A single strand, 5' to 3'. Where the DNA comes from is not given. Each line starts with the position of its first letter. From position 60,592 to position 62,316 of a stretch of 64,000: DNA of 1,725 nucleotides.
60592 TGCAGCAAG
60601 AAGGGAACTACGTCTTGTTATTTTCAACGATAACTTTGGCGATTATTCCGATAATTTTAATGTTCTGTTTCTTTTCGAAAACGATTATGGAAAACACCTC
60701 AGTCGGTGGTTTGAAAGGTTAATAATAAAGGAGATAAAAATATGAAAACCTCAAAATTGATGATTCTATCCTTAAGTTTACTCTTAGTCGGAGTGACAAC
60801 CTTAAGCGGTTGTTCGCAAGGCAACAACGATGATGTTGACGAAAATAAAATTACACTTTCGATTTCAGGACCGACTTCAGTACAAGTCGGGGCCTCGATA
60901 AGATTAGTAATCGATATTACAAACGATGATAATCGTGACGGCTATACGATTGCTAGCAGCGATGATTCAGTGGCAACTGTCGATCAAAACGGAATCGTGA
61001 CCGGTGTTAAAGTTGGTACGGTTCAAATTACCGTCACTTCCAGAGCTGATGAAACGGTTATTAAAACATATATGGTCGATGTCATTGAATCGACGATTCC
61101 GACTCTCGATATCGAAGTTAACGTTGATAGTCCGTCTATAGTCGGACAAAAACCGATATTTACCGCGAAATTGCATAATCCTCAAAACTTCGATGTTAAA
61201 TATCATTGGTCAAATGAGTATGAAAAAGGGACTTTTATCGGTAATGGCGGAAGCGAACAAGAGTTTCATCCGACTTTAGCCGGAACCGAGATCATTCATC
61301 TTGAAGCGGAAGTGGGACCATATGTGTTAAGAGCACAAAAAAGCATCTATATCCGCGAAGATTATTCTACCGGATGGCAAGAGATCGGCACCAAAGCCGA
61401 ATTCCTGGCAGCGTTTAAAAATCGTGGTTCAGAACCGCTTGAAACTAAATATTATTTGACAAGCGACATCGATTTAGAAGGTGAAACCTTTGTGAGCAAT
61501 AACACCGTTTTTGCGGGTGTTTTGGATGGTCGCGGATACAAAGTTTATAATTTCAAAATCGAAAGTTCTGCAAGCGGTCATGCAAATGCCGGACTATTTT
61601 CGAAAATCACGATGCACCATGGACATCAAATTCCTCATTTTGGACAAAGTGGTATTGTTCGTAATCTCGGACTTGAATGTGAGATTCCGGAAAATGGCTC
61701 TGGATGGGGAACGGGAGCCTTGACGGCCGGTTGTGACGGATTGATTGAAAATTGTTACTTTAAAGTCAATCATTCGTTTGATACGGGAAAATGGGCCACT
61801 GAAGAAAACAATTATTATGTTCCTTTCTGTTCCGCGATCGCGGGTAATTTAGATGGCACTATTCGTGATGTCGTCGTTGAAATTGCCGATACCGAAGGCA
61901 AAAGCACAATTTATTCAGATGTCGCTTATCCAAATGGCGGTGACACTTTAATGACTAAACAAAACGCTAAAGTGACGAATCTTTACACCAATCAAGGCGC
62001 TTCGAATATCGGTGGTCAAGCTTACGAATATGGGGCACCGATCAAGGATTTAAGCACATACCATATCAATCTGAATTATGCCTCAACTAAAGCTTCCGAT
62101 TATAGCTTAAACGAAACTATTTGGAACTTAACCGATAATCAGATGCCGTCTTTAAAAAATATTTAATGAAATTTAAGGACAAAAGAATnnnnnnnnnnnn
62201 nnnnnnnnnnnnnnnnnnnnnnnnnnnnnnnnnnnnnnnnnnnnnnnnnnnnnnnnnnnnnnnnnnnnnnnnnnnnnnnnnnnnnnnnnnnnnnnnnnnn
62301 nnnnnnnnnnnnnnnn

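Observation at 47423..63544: LacI-controlled beta-1,3-glucan utilisation locus built around a giant GH81 glucanase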

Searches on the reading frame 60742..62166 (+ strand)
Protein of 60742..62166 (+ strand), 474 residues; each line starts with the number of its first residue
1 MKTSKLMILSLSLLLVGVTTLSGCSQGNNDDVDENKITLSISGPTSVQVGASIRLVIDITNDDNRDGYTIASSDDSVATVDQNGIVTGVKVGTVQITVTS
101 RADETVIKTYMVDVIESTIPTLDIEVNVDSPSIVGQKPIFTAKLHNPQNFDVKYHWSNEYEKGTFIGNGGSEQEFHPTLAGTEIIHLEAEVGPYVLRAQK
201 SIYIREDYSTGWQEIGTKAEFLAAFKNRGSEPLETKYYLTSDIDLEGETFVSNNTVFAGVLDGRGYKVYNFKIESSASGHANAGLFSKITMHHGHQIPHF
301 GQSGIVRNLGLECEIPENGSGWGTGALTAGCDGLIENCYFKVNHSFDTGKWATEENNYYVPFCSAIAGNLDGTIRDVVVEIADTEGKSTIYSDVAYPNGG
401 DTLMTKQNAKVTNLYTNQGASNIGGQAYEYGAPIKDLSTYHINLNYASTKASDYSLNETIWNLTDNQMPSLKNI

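Call 4: search_protein_families(library=pfam, proteins=[window:60742-62166:+], max_evalue=0.01)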
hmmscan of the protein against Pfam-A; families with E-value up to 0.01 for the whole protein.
window:60742-62166:+ (474 aa): 4 families
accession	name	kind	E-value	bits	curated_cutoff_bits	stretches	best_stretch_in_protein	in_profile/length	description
PF02368.24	Big_2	-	2.6e-11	43.8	22.8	1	45-106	12-75/79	Bacterial Ig-like domain (group 2)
PF22359.2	Big-like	-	0.00066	20.3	27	1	74-98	9-33/48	Bacterial Ig-like domain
PF23486.1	Ig_TMEM132_5th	-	0.0016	19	28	1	69-117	87-135/137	TMEM132 fifth domain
PF21764.3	Invasin_D4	-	0.0043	18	27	0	47-99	20-71/88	Invasin, domain 4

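Call 10: search_protein_families(library=ncbifam, proteins=[window:60742-62166:+], max_evalue=0.01)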
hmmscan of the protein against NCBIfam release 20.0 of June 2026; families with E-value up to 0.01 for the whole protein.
window:60742-62166:+ (474 aa): 1 family
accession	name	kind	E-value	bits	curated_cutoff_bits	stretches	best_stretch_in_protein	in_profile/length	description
NF041895.1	choice_anch_V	domain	0.0015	18.6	42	1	33-84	35-87/150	choice-of-anchor V domain-containing protein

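Call 26: search_solved_structures(query=window:60742-62166:+, max_evalue=1)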
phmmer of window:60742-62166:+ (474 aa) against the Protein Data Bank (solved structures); distinct sequences matched with E-value up to 1: 5.
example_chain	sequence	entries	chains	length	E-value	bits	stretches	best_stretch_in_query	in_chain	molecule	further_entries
7quz_AAA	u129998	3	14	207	0.00099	21.2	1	44-125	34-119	Beta-1,3-glucanase bglH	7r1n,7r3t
6n1a_A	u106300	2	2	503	0.016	17.2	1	36-101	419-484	Carbohydrate-binding protein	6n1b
7x30_P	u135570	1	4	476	0.034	16.2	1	43-132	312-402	Hoc-like protein ORF90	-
9ifo_A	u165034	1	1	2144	0.25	13.3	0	60-103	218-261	Teneurin-Like Protein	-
9pt5_A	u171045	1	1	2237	0.27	13.2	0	60-103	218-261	Teneurin-like protein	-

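Call 30: search_protein_families(library=pfam, proteins=[window:60742-62166:+], max_evalue=5)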
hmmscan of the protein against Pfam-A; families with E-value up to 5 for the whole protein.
window:60742-62166:+ (474 aa): 6 families
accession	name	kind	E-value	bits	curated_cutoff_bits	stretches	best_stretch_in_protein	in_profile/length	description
PF02368.24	Big_2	-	2.6e-11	43.8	22.8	1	45-106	12-75/79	Bacterial Ig-like domain (group 2)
PF22359.2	Big-like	-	0.00066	20.3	27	1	74-98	9-33/48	Bacterial Ig-like domain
PF23486.1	Ig_TMEM132_5th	-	0.0016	19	28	1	69-117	87-135/137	TMEM132 fifth domain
PF21764.3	Invasin_D4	-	0.0043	18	27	1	47-99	20-71/88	Invasin, domain 4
PF21461.3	HL_N-beta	-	0.012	15.8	27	1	68-109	14-52/57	Hyaluronate lyase, N-terminal beta-sheet domain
PF18681.6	DUF5634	-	0.17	12.7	30.4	1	401-466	16-78/98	Family of unknown function (DUF5634)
